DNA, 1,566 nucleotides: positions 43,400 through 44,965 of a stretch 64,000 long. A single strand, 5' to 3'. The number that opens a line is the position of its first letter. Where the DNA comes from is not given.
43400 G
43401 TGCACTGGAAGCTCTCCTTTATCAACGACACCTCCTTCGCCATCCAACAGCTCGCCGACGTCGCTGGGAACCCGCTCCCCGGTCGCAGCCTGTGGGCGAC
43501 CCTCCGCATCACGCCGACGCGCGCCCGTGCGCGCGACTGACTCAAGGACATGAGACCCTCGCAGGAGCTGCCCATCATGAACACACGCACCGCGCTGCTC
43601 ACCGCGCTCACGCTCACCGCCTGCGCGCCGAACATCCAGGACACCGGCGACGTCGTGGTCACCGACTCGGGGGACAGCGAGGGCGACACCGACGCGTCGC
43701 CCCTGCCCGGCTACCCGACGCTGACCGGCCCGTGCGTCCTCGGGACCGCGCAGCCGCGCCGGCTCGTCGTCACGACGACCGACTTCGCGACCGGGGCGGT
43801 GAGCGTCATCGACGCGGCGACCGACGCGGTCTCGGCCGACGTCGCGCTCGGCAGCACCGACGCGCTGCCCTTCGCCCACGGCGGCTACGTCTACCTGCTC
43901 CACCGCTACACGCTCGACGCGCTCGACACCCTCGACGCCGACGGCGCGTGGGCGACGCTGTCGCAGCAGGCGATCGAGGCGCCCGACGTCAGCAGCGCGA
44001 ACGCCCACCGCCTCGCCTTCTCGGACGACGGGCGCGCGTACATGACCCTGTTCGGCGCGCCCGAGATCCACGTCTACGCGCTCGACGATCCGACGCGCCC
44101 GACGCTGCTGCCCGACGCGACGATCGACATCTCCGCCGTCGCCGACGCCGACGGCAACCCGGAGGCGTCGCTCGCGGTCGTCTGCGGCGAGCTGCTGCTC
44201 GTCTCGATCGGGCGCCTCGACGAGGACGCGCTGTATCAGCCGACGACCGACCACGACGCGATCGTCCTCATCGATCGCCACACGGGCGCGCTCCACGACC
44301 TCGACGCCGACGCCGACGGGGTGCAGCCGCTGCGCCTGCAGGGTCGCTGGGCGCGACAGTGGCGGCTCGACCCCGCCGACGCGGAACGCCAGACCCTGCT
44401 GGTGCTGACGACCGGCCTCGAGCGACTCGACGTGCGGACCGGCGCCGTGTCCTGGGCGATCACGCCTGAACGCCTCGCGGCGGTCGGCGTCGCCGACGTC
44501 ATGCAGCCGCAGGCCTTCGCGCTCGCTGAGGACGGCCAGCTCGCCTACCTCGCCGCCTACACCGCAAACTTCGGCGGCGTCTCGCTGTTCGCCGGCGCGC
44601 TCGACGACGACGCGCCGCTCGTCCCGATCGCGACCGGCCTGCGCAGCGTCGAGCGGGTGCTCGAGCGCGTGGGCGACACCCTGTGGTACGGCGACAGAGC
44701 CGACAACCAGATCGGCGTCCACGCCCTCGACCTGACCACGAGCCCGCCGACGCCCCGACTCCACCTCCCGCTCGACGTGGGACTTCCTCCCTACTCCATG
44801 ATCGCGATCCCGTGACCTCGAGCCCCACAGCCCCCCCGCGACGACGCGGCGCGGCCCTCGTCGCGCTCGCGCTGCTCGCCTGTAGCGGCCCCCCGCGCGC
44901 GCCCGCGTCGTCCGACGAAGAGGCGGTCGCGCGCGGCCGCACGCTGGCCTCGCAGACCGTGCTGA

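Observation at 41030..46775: A cobalamin riboswitch controls a TonB-dependent receptor, unknown lipoprotein, BtuF-like and BtuC-like operon that has no ATPase gene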

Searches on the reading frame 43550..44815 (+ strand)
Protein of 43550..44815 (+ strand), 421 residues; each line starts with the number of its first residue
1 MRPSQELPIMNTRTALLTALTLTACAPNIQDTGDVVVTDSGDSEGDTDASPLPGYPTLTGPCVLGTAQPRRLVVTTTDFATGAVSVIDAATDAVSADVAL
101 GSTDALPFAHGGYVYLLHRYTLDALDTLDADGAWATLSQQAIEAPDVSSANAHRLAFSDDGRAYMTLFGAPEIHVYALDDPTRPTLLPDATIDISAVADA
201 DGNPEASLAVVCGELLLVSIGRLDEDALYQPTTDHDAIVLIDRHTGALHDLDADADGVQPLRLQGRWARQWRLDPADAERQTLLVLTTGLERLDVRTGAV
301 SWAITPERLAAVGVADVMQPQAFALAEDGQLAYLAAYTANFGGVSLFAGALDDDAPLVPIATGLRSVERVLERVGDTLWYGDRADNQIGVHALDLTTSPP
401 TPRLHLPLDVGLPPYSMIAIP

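Call 6: search_protein_families(library=pfam, proteins=[window:43550-44815:+], max_evalue=0.01)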
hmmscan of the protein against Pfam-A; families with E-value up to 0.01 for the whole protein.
window:43550-44815:+ (421 aa): 0 families

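Call 7: search_protein_families(library=ncbifam, proteins=[window:43550-44815:+], max_evalue=0.01)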
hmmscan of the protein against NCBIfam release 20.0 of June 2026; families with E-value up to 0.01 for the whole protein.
window:43550-44815:+ (421 aa): 1 family
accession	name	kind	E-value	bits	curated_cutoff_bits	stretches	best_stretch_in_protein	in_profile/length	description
TIGR02276.1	beta_rpt_yvtn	repeat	0.0031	17.4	27.85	1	83-102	15-34/42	beta-propeller repeat protein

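Call 10: find_homologous_proteins(query=window:43550-44815:+, max_evalue=0.001)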
Query window:43550-44815:+ (421 aa): 128 proteins with E <= 0.001 among 8000 candidates; the best 120 are listed.
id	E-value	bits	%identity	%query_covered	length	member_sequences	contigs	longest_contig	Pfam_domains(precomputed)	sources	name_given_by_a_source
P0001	7.7e-265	896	100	98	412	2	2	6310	-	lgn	-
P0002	2.4e-170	585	69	94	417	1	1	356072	-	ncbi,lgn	-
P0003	2.1e-125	437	56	92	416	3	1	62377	-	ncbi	ncbi:MAG: hypothetical protein R3A51_05030 [Nannocystaceae bacterium]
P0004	1.6e-114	401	55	86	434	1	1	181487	-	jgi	jgi:hypothetical protein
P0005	1.8e-114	401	72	62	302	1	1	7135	-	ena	-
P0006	1.1e-113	398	53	95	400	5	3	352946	-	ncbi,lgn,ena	-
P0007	1.3e-112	395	52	96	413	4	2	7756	-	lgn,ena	-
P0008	2.2e-111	391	55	87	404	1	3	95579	-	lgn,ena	-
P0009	8.1e-110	386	53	87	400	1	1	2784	-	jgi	jgi:hypothetical protein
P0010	7.4e-109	383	51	98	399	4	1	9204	-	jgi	jgi:hypothetical protein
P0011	1.0e-108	382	51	97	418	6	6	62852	-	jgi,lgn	jgi:hypothetical protein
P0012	1.1e-108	382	50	100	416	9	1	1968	-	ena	-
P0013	1.7e-107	378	51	97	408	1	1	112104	-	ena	-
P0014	2.0e-107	378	50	97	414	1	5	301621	-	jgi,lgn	-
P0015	4.2e-107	377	53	86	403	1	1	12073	-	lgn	-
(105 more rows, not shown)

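Call 16: find_related_loci(query=A1, collection=genome_contigs, flank=10000)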
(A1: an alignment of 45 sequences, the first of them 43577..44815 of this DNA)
Query A1 (412 aa) in genome_contigs; peptide patterns used: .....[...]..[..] (x = any residue, [..] = any of these).
80 stretches matched a pattern; 46 encode a relative of the query (tblastn E <= 1e-3); 46 distinct loci.
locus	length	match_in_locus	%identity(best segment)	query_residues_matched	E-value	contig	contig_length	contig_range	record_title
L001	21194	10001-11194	69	18-412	1e-170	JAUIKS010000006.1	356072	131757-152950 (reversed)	MAG: Polyangia bacterium isolate Co_bin.371 NODE_261_length_356072_cov_2.461504, whole genome shotgun sequence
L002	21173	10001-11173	56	27-412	4e-126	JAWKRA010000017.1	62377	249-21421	MAG: Nannocystaceae bacterium isolate ABC2.134 ABC2.134.fa-17, whole genome shotgun sequence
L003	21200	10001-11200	49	13-412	2e-108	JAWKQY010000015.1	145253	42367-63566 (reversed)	MAG: Nannocystaceae bacterium isolate AC1.67 AC1.67.fa-15, whole genome shotgun sequence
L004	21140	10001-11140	49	32-412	1e-107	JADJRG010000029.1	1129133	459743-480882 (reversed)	MAG: Nannocystis sp. isolate Fred_18-Q3-R57-64_MAXAC.384 tig00350978-10-11289450, whole genome shotgun sequence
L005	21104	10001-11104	52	45-412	3e-105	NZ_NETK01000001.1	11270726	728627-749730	Nannocystis exedens strain DSM 71 utg0, whole genome shotgun sequence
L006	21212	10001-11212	50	1-412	5e-105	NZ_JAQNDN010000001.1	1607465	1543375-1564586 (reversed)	Nannocystis radixulma strain NCELM 000000Farrow, whole genome shotgun sequence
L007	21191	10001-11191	45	10-412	2e-104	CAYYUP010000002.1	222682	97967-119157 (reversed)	MAG TPA_asm: uncultured Nannocystis sp. isolate binchicken_co67_189 genome assembly, contig: NODE_11_length_222682_cov_8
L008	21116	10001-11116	52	41-412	2e-106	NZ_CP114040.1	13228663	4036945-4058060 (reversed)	Nannocystis punicea strain FL3 chromosome, complete genome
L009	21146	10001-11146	51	32-412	4e-100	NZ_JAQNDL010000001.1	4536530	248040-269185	Nannocystis bainbridge strain BB15-2 000000Farrow, whole genome shotgun sequence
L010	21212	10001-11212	50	1-412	4e-100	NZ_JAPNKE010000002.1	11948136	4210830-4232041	Nannocystis pusilla strain Na p29 contig_2, whole genome shotgun sequence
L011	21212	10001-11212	49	1-412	5e-99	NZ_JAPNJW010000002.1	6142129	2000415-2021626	Nannocystis sp. RBIL2 ctg.s1.000001F, whole genome shotgun sequence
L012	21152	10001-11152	46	35-412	1e-98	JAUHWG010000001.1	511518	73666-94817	MAG: Polyangia bacterium isolate 2_bin.15 NODE_16_length_511518_cov_7.517948, whole genome shotgun sequence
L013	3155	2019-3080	49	45-403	8e-99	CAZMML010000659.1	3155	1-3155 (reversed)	MAG TPA_asm: uncultured Nannocystis sp. isolate binchicken_co118_275 genome assembly, contig: NODE_50458_length_3155_cov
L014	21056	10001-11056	48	40-395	2e-95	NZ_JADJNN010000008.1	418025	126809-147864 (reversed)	MAG: Nannocystis sp. isolate EsbW_18-Q3-R4-48_MAXAC.145 tig00004505-10-4175460, whole genome shotgun sequence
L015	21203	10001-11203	47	2-412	1e-93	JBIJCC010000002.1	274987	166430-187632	MAG: Nannocystaceae bacterium isolate ME2006-08-18D11_3300042945_group2_bin121 Rohwer_bin1479_scaffold_4_c1, whole genom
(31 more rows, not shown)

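Call 23: predict_structure(alignment_id=A1)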
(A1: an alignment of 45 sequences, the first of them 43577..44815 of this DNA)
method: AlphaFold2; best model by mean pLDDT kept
length: 412 residues; sequences in the alignment: 45
mean_pLDDT: 91.5   pTM: 0.87
mean pLDDT of the five models: 91.5, 91.0, 90.8, 90.2, 89.8
residues with pLDDT >= 90: 345; 70-90: 29; 50-70: 11; < 50: 27
segments of 3 or more residues with pLDDT < 50: 1-3, 14-37
pLDDT, mean of each block of 10 residues (from residue 1): 51 47 40 52 97 96 98 98 98 97 97 94 94 91 96 96 96 93 91 91 98 90 94 97 97 97 98 98 98 98 97 98 98 98 97 96 98 96 97 98 98 96
secondary structure, 60 per line:
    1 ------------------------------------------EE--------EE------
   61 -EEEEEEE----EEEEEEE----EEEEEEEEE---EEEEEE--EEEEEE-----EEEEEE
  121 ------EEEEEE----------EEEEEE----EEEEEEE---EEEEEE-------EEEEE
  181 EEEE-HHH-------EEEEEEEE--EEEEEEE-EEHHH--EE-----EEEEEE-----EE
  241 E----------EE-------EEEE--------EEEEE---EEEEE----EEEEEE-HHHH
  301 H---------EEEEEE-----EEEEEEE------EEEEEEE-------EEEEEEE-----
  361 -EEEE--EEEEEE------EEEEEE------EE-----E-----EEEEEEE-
elements in order: E62-68 E73-79 E84-92 E96-101 E104-109 E115-120 E127-132 E143-148 E153-159 E163-168 E176-184 E196-203 E206-212 E228-233 E239-241 E261-264 E273-277 E281-285 E290-295 H297-301 E311-316 E322-328 E335-341 E349-355 E362-365 E368-373 E380-385 E405-411

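Call 25: fold_search(model_id=the predicted structure, library=pdb)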
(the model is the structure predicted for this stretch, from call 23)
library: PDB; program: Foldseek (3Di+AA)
matches with E <= 10: 1452; with E <= 0.001: 816
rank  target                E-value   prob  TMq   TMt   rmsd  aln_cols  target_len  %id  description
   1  8ptd                  1.7e-12  1.00  0.58  0.69   6.3       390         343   13  The surface-exposed lipo-protein of BtuG1 in complex with cyanocobalamin. (released 2024-07-24)
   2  8okv_A                9.2e-12  1.00  0.60  0.75   4.0       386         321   12  lipoprotein BT2095 from Bacteroides thetaiotamicron bound to cyanocobalamin CnCbl (released 2023-09-20)
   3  3dsm                  1.2e-11  1.00  0.56  0.69   5.1       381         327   13  Crystal structure of the surface layer protein BACUNI_02894 from Bacteroides uniformis, Northeast Structural Genomics Co (released 2008-09-09)
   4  8okv_C                1.4e-11  1.00  0.59  0.73   6.4       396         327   12  lipoprotein BT2095 from Bacteroides thetaiotamicron bound to cyanocobalamin CnCbl (released 2023-09-20)
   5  8bmz_B                1.6e-11  1.00  0.57  0.69   4.2       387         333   14  Bacteroides thetaiotaomicron surface lipoprotein BT1954 bound to adenosylcobalamin (released 2023-08-16)
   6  8okv_D                1.8e-11  1.00  0.59  0.74   3.9       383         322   12  lipoprotein BT2095 from Bacteroides thetaiotamicron bound to cyanocobalamin CnCbl (released 2023-09-20)
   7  8okv_B                2.0e-11  1.00  0.60  0.73   9.1       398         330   12  lipoprotein BT2095 from Bacteroides thetaiotamicron bound to cyanocobalamin CnCbl (released 2023-09-20)
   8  8bai_B                2.4e-11  1.00  0.55  0.69   5.2       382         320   13  The surface-exposed lipo-protein of BtuG2 in complex with cyanocobalamin. (released 2023-10-25)
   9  8bai_A                2.7e-11  1.00  0.60  0.75   3.9       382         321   13  The surface-exposed lipo-protein of BtuG2 in complex with cyanocobalamin. (released 2023-10-25)
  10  8bmz_A                2.7e-11  1.00  0.58  0.70   4.1       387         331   14  Bacteroides thetaiotaomicron surface lipoprotein BT1954 bound to adenosylcobalamin (released 2023-08-16)
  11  8bmy_A                4.3e-11  1.00  0.59  0.71   3.9       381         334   14  Bacteroides thetaiotaomicron surface lipoprotein bound to cyanocobalamin (released 2023-08-16)
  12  8bn0                  6.8e-11  1.00  0.53  0.63   9.9       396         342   13  Bacteroides thetaiotaomicron surface protein BT1954 bound to (released 2023-08-16)
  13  8p97_B                1.0e-10  1.00  0.56  0.67   9.5       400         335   11  BtuB3G3 bound to cyanocobalamin with disordered EL8 (released 2023-08-16)
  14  8bmx_D                1.1e-10  1.00  0.59  0.70   8.7       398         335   14  Bacteroides thetaiotaomicron B12 TonB dependent transporter in complex with a surface lipoprotein (released 2023-09-20)
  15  3fgb_B                1.0e-09  1.00  0.54  0.62   6.0       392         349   14  Crystal structure of the Q89ZH8_BACTN protein from Bacteroides thetaiotaomicron. Northeast Structural Genomics Consort (released 2008-12-23)
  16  1l0q_A                1.1e-09  1.00  0.53  0.56   4.8       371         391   16  Tandem YVTN beta-propeller and PKD domains from an archaeal surface layer protein (released 2002-11-06)
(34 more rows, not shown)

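Call 28: search_solved_structures(query=A1, max_evalue=10, show_alignments=2)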
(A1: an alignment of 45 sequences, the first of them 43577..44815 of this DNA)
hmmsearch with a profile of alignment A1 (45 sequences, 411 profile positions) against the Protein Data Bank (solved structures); distinct sequences matched with E-value up to 10: 6.
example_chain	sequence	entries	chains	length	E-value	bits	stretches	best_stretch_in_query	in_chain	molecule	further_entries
1l0q_A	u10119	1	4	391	2.7e-07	33.1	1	76-174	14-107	Surface layer protein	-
6ren_A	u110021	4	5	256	0.0066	18.6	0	139-168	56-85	3fPizza6-SH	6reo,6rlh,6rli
6rej_A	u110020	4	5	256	0.018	17.2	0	143-168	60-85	Pizza6-SH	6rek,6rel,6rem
1ri6_A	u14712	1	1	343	0.018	17.2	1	104-186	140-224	putative isomerase ybhE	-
5dbt_A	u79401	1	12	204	0.3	13.1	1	49-91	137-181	Deoxyribose-phosphate aldolase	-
5dbu_A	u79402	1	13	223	0.34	13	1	49-91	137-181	Deoxyribose-phosphate aldolase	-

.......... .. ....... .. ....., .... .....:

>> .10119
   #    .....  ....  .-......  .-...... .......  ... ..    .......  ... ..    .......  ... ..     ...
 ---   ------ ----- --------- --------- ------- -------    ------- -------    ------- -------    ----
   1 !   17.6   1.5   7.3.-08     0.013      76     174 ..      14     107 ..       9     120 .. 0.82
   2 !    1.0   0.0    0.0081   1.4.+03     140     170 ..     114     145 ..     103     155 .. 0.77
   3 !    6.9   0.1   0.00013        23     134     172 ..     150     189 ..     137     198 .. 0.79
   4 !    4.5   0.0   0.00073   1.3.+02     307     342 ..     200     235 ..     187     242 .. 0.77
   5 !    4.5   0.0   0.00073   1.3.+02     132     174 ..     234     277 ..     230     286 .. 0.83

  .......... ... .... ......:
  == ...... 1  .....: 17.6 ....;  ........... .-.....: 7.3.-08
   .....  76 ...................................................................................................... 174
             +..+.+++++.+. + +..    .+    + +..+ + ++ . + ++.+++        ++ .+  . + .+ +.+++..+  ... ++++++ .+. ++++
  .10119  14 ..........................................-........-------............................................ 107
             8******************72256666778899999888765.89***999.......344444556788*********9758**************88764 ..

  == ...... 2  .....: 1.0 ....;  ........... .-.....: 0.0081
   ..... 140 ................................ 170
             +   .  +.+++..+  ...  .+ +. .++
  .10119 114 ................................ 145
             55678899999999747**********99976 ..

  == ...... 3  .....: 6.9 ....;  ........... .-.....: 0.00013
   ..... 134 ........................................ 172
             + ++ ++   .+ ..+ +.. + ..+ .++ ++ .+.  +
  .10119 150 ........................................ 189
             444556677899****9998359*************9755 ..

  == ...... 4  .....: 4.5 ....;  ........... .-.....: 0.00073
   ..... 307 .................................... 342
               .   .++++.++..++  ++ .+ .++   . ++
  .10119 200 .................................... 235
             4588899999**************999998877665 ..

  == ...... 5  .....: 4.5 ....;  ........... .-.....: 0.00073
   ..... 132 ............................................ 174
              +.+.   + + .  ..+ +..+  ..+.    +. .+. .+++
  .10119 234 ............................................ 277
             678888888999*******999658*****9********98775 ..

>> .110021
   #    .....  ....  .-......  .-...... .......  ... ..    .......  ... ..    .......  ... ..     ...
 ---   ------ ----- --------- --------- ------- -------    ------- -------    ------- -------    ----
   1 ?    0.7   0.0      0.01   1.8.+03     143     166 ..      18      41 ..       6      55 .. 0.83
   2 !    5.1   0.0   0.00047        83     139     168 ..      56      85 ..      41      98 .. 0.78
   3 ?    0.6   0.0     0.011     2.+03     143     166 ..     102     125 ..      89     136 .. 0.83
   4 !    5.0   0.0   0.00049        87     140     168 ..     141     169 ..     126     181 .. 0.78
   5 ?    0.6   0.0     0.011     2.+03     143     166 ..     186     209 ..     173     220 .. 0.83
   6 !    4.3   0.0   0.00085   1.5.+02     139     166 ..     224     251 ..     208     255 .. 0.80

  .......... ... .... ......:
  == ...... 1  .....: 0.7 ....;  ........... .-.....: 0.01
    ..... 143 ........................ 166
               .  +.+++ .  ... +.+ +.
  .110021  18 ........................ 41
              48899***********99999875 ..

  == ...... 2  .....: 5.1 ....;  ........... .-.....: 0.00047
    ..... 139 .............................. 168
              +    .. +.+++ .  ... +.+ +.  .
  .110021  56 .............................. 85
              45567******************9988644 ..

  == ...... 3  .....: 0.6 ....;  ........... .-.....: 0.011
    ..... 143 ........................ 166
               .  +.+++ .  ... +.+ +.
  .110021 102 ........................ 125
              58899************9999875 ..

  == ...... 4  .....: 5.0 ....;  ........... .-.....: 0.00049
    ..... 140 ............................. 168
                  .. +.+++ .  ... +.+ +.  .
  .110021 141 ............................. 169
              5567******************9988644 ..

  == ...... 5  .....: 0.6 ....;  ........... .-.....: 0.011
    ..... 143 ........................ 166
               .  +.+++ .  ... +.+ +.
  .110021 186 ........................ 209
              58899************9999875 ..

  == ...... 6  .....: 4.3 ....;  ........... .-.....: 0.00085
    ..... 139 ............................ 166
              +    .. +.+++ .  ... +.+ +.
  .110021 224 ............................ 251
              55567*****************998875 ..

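Call 44: search_protein_representatives(alignment_id=A1)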
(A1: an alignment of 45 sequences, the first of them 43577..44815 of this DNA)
Query: 45 sequences, 411 profile positions. Proteins with E-value up to 0.001 (for the whole library): 2512; up to 1e-10: 1283; up to 1e-30: 174. The best 150 are listed.
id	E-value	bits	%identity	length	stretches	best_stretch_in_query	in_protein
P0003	5.6e-170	582.1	-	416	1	7-411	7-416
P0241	2.5e-165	566.8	-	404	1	9-411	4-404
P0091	5.5e-164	562.4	-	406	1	9-411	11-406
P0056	2.5e-156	537.2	-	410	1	9-411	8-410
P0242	9.0e-148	509.0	-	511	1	10-411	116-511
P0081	9.3e-143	492.5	-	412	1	1-411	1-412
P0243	6.0e-142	489.8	-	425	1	11-409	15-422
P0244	1.1e-141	488.9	-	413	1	3-411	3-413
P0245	3.7e-141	487.2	-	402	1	8-411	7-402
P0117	4.2e-137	473.8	-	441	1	30-411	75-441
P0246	1.1e-135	469.1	-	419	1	16-411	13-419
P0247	1.2e-134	465.8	-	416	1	11-407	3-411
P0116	1.6e-130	452.2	-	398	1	6-411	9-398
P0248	1.1e-129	449.4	-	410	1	10-410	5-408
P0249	2.2e-125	435.2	-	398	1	8-411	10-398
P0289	9.0e-49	182.9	-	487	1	52-410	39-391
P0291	8.8e-46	173.0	-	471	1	60-409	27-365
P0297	2.2e-43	165.1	-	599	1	63-410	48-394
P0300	2.9e-42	161.4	-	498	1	58-408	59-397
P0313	5.2e-40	154.0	-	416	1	60-410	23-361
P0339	5.1e-37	144.2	-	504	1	59-410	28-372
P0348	1.2e-35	139.7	-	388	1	57-411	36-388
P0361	8.0e-35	137.0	-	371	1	65-408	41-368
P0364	2.7e-34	135.2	-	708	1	63-407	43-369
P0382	6.4e-33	130.7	-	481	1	64-410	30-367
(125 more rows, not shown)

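Call 45: search_protein_families(library=pfam, proteins=[P0289, P0291, P0297, P0300, P0313, P0339, P0348, P0361, P0364, P0382], max_evalue=0.01)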
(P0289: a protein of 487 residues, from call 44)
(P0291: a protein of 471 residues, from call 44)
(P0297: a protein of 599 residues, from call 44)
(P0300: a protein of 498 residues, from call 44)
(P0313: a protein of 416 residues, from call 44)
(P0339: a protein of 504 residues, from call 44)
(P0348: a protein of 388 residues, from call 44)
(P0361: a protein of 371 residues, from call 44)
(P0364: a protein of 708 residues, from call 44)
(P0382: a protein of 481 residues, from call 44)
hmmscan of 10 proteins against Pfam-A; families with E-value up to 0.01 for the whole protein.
P0289 (487 aa): 1 family
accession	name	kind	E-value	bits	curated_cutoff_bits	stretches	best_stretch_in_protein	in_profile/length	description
PF13860.13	FlgD_ig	-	0.00029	21.2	27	1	423-468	19-71/79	FlgD Ig-like domain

P0291 (471 aa): 0 families

P0297 (599 aa): 0 families

P0300 (498 aa): 2 families
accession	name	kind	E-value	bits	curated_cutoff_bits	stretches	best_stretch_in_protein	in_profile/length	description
PF13860.13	FlgD_ig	-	5.7e-06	26.7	27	1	426-487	11-78/79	FlgD Ig-like domain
PF18962.6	Por_Secre_tail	-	7.7e-06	26.5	27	1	420-490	3-70/75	Secretion system C-terminal sorting domain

P0313 (416 aa): 0 families

P0339 (504 aa): 0 families

P0348 (388 aa): 1 family
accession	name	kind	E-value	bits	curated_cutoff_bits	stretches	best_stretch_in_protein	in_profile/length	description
PF16819.11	DUF5074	-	0.0021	17.6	27.2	0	198-243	157-198/353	Domain of unknown function (DUF5074)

P0361 (371 aa): 0 families

P0364 (708 aa): 0 families

P0382 (481 aa): 1 family
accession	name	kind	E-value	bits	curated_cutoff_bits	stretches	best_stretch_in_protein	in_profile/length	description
PF13860.13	FlgD_ig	-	4.9e-05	23.7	27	1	405-465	19-78/79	FlgD Ig-like domain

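Call 47: search_solved_structures(query=A2, max_evalue=10, show_alignments=0)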
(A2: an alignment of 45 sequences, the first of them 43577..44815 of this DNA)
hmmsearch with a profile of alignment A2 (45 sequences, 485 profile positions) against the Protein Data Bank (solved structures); distinct sequences matched with E-value up to 10: 29.
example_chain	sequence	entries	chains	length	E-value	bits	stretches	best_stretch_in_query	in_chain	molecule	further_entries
8bai_A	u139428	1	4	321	2e-07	33.2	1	117-267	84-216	Surface layer protein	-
8baz_A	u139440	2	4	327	2.1e-07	33.2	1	117-267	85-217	Surface layer protein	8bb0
8bmy_A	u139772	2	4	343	2.1e-07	33.2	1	117-267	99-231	Putative surface layer protein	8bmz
3dsm_A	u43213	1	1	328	2.2e-07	33.1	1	117-267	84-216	uncharacterized protein BACUNI_02894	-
8bmx_D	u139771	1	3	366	2.5e-07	32.9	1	117-267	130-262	YncE family protein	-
8bn0_A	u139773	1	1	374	2.7e-07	32.8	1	117-267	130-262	Putative surface layer protein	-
8puj_A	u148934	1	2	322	1.3e-06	30.6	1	117-267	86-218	YncE family protein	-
8okv_B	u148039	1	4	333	1.4e-06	30.5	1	117-267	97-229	Putative surface layer protein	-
8p97_B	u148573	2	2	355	1.4e-06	30.5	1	117-267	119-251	Putative surface layer protein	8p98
7eh9_A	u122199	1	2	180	3.8e-06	29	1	413-474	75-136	Basal-body rod modification protein FlgD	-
7bhq_A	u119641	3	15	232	4.4e-06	28.8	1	414-474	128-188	Basal-body rod modification protein FlgD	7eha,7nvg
3c12_A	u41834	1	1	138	2.2e-05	26.5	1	406-475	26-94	Flagellar protein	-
3osv_A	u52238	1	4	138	2.6e-05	26.3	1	411-473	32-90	Flagellar basal-body rod modification protein FlgD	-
6za2_A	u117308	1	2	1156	0.00066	21.6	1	397-474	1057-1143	Por secretion system protein porU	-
8blw_B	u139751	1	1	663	0.0057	18.6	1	80-136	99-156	YncE family protein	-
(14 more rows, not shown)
